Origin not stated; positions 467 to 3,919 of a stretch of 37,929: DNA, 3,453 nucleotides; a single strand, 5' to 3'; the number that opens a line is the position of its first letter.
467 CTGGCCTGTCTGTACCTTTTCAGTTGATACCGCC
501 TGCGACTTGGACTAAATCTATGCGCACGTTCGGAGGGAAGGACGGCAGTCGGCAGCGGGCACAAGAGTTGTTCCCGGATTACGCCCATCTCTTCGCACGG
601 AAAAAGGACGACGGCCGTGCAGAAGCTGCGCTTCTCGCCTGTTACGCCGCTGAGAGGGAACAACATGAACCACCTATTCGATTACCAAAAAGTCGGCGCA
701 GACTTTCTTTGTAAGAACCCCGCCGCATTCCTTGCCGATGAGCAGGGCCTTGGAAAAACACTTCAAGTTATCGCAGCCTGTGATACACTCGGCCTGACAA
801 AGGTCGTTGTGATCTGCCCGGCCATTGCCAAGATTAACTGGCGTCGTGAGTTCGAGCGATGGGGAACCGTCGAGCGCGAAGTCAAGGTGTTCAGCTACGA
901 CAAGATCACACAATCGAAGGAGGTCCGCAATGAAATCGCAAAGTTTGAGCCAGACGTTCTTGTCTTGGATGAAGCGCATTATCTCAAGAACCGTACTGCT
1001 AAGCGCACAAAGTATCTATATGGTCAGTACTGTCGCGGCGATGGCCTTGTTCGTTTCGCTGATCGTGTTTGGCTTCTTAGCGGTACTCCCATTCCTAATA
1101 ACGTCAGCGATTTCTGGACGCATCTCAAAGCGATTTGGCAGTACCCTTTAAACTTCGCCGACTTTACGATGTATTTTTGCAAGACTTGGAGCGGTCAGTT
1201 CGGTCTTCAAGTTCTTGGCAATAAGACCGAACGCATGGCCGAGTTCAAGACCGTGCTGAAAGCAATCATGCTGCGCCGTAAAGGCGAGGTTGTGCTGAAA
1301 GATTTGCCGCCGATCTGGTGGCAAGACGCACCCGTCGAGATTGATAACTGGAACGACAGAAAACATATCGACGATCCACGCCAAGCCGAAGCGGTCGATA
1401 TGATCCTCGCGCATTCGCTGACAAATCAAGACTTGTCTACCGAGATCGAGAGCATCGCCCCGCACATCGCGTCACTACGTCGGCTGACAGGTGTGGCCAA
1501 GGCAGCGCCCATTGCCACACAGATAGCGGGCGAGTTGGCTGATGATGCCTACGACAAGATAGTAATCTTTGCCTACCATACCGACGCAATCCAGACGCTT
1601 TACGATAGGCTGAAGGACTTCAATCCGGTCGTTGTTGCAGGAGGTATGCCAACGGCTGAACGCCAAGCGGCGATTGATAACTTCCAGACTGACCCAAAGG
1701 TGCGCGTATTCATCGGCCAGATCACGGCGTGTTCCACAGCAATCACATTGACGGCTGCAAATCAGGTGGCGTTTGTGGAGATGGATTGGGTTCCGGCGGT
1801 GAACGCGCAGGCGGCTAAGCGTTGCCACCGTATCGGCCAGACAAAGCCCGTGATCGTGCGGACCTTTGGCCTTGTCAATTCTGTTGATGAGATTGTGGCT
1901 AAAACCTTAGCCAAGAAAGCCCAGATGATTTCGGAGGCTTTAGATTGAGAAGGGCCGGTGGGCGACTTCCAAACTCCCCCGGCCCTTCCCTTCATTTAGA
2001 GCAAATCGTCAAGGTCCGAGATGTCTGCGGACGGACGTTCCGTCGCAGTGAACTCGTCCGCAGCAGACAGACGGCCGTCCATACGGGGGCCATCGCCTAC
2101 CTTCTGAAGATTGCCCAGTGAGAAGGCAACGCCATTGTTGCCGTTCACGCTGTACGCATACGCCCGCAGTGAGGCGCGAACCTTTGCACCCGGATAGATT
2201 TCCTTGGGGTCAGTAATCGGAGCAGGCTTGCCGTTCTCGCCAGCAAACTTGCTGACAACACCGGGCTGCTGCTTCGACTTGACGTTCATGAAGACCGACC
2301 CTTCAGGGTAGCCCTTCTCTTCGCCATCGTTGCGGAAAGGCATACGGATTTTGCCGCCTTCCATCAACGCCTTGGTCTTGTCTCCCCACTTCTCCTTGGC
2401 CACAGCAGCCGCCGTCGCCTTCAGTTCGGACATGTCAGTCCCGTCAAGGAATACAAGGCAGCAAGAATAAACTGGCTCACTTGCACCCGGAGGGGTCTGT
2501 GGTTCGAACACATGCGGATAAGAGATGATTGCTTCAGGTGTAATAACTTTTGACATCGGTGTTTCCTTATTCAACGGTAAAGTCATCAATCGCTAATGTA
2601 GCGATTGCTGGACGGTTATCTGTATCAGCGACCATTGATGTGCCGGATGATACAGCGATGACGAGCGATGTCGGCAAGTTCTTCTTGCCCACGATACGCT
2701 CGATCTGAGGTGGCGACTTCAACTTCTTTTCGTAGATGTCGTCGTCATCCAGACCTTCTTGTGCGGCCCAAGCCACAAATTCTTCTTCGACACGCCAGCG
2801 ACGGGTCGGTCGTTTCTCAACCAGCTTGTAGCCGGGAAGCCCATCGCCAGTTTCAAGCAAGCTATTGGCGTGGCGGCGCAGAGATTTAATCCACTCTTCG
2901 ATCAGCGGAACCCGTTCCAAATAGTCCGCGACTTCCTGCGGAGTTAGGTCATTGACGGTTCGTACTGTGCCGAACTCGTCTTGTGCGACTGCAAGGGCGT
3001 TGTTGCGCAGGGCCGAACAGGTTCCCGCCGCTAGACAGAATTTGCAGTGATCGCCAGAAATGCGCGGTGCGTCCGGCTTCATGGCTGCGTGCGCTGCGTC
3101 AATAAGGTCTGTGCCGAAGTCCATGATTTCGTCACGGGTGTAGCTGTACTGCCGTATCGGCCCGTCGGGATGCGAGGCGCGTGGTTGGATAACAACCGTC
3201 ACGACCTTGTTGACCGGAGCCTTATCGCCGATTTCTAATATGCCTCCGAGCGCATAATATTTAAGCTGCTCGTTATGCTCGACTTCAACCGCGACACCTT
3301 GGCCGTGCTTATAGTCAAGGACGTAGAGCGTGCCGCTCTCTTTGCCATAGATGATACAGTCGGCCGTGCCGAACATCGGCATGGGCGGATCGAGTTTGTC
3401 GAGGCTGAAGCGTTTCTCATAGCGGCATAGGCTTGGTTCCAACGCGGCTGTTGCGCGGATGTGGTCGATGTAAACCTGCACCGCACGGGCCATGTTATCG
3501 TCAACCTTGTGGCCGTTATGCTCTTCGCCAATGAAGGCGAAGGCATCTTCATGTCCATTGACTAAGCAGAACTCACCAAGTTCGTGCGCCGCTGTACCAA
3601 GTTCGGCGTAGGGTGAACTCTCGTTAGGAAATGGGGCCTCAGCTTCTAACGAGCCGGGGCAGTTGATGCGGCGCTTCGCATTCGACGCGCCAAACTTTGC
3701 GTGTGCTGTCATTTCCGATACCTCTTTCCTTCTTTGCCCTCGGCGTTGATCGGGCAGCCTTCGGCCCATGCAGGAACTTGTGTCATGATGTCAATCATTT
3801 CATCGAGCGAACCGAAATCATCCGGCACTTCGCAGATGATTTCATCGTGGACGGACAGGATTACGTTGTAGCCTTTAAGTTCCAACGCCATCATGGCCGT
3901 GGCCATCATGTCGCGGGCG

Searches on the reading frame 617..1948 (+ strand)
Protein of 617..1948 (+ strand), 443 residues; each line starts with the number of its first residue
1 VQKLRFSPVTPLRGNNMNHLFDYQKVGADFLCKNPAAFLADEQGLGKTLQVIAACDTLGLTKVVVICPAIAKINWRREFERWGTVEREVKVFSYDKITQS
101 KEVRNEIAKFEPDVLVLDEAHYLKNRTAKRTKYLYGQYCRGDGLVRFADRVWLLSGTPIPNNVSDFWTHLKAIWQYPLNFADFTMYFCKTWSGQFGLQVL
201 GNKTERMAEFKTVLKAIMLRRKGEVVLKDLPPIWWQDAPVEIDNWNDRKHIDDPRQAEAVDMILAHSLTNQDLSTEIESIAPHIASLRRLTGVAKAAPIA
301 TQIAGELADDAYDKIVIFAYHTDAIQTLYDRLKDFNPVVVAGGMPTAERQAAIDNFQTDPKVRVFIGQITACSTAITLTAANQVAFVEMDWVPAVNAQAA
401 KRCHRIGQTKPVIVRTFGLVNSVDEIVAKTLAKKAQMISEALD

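Call 18: search_protein_families(library=pfam, proteins=[window:617-1948:+], max_evalue=0.01)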
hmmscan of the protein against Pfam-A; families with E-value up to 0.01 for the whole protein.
window:617-1948:+ (443 aa): 4 families
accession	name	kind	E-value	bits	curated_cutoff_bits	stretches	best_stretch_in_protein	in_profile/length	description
PF00176.29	SNF2-rel_dom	-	6.6e-25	88.2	24.9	2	86-232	103-231/290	SNF2-related domain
PF00271.37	Helicase_C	-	3.1e-13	50.4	23.5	1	310-407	13-110/110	Helicase conserved C-terminal domain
PF16203.11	ERCC3_RAD25_C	-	6.6e-05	22.8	27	1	311-410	59-152/248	ERCC3/RAD25/XPB C-terminal helicase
PF04851.21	ResIII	-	0.00043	20.7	22.5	0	84-126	97-141/164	Type III restriction enzyme, res subunit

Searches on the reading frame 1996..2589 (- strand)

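Call 18: search_protein_families(library=pfam, proteins=[window:1996-2589:-], max_evalue=0.01)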
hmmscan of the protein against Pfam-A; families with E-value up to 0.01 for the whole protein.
window:1996-2589:- (197 aa): 1 family
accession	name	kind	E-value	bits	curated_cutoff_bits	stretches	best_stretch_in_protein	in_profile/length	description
PF10991.15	Enc34_ssDNA-bd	-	7.9e-30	104.3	26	1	14-184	2-170/176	Enterobacter phage Enc34, ssDNA-binding protein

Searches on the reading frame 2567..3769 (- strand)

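Call 18: search_protein_families(library=pfam, proteins=[window:2567-3769:-], max_evalue=0.01)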
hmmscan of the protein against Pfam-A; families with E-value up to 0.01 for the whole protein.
window:2567-3769:- (400 aa): 2 families
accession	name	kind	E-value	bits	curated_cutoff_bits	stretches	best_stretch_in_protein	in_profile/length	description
PF10926.14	DUF2800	-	1.7e-82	278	21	1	23-387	1-368/368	Protein of unknown function (DUF2800)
PF12705.13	PDDEXK_1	-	2.4e-07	31.4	22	1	91-251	87-246/247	PD-(D/E)XK nuclease superfamily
